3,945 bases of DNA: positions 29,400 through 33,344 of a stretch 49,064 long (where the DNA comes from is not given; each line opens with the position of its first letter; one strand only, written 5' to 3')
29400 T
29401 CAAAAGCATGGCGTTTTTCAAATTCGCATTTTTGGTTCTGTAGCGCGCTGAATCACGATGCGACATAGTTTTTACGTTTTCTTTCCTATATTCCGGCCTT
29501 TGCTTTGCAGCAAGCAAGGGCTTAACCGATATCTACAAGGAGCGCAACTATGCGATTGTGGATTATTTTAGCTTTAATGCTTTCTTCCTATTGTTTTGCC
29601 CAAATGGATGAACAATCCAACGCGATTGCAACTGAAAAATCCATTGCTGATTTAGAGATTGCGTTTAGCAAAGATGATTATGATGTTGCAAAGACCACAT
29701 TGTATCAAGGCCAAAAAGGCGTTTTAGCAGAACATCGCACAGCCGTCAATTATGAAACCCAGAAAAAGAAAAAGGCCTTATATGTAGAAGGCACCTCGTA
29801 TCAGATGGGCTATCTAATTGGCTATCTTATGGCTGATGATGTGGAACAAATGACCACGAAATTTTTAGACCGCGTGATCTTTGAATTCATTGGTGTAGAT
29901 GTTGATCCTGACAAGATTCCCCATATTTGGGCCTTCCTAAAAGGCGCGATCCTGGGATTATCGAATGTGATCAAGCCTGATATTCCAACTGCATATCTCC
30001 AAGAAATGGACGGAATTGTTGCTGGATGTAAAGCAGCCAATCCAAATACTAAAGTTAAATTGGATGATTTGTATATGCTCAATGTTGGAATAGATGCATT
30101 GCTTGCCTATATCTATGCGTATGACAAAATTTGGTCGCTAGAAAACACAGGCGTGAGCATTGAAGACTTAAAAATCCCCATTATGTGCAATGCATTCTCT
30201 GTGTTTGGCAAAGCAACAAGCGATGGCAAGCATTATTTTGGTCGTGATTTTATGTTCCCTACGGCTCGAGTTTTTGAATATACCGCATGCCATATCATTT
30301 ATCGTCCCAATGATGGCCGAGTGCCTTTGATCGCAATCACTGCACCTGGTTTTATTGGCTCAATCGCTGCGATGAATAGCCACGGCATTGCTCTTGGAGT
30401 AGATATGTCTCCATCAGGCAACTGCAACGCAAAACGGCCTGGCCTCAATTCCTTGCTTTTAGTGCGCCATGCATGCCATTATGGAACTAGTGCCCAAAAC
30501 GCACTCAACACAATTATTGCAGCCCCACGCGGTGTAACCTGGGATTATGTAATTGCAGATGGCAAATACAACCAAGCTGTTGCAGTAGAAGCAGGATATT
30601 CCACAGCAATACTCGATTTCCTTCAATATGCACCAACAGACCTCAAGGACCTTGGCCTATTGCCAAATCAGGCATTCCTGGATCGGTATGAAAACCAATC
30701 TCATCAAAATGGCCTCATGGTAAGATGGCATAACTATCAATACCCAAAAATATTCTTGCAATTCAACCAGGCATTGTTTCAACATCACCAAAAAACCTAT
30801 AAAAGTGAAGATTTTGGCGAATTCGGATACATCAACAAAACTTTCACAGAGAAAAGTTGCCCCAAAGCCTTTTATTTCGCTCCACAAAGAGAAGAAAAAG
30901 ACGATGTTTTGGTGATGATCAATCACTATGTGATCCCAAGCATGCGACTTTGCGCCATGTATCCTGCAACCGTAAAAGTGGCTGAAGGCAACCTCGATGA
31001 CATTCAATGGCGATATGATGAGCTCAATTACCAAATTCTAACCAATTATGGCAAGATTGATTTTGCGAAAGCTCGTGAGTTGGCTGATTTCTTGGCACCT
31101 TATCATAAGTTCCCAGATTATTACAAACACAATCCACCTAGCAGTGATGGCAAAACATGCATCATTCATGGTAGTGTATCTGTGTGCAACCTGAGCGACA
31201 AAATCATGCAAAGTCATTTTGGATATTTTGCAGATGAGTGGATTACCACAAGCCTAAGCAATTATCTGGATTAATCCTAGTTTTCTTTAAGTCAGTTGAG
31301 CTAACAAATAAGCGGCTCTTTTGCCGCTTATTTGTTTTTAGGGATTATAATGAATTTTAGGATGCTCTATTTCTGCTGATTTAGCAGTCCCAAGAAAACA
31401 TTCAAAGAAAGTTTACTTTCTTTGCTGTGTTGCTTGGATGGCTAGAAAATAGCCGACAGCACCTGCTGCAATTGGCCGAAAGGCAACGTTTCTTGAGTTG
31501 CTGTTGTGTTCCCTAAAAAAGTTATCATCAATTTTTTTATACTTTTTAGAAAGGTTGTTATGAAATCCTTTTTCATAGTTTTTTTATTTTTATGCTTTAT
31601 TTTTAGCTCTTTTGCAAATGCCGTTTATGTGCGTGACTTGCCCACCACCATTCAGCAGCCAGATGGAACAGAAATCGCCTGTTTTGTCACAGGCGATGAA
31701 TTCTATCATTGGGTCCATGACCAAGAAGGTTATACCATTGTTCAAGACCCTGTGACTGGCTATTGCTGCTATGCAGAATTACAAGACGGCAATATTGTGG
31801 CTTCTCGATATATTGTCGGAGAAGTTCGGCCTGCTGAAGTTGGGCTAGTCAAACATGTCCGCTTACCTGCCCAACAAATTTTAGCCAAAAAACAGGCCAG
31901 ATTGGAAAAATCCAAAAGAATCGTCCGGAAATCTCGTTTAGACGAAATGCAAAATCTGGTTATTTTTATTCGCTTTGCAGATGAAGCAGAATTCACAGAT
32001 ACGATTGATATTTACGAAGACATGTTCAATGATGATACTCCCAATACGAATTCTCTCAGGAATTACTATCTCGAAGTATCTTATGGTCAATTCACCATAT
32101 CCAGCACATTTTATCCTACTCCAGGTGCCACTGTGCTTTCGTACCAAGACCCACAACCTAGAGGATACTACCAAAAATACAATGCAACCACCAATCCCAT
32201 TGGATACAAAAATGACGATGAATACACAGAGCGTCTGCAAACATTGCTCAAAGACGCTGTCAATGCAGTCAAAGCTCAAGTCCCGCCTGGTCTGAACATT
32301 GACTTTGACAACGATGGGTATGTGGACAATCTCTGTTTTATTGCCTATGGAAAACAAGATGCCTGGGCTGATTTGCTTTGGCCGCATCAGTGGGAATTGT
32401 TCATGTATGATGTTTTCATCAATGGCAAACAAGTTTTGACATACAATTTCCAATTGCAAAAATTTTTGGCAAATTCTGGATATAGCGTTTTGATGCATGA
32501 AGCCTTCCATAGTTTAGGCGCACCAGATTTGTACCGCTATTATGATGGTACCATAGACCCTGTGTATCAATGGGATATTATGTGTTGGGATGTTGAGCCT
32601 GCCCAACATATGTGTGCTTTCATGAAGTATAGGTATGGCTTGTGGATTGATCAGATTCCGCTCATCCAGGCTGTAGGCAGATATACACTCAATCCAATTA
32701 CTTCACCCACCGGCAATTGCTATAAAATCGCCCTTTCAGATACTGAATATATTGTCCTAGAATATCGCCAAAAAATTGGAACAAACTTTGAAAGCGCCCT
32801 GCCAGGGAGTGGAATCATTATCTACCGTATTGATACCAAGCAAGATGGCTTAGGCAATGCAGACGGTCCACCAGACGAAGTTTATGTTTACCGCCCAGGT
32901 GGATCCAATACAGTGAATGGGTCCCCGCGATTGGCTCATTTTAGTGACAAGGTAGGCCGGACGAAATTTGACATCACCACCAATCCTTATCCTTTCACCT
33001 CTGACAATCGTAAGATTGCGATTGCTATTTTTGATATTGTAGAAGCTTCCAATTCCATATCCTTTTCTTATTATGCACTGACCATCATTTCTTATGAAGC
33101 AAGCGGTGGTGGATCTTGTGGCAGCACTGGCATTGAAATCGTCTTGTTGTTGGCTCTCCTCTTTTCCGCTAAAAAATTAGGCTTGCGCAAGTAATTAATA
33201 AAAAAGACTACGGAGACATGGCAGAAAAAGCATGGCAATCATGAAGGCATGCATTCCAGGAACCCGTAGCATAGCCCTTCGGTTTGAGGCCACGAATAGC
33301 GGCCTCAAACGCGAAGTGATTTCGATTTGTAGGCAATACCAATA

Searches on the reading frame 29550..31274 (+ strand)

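Call 25: search_protein_families(library=pfam, proteins=[window:29550-31274:+], max_evalue=0.001)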
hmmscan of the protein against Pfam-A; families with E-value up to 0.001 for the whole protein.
window:29550-31274:+ (574 aa): 1 family
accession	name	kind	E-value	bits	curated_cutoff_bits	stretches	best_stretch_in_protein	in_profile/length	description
PF03417.21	AAT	-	0.00068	19.8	23.2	0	260-347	33-119/225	Acyl-coenzyme A:6-aminopenicillanic acid acyl-transferase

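Call 71: search_protein_families(library=padloc, proteins=[window:29550-31274:+], max_evalue=0.001)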
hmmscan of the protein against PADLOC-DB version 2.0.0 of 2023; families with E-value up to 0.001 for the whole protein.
window:29550-31274:+ (574 aa): 0 families

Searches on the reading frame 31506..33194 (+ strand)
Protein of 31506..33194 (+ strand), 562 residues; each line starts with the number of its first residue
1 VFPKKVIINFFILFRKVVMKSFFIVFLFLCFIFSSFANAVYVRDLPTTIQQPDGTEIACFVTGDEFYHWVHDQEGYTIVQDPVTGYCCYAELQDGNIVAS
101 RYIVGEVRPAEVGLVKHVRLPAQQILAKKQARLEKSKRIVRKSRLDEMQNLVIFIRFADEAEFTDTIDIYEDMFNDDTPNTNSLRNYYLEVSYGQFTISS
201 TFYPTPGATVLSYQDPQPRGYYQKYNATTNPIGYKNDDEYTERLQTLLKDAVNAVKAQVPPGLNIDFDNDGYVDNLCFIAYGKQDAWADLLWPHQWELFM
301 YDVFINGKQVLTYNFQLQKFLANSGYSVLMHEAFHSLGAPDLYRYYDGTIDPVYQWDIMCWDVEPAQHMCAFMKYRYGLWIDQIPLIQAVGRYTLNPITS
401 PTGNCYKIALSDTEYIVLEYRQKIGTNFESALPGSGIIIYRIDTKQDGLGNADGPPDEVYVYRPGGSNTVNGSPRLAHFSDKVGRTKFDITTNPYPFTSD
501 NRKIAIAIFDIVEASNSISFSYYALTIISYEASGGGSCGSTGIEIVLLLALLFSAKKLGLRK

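Call 25: search_protein_families(library=pfam, proteins=[window:31506-33194:+], max_evalue=0.001)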
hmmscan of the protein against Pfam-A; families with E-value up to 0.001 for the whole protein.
window:31506-33194:+ (562 aa): 1 family
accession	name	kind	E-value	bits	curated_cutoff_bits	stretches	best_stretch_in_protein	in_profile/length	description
PF05547.17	Peptidase_M6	-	1.2e-05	25.1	22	1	175-360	61-261/294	Immune inhibitor A peptidase M6, catalytic domain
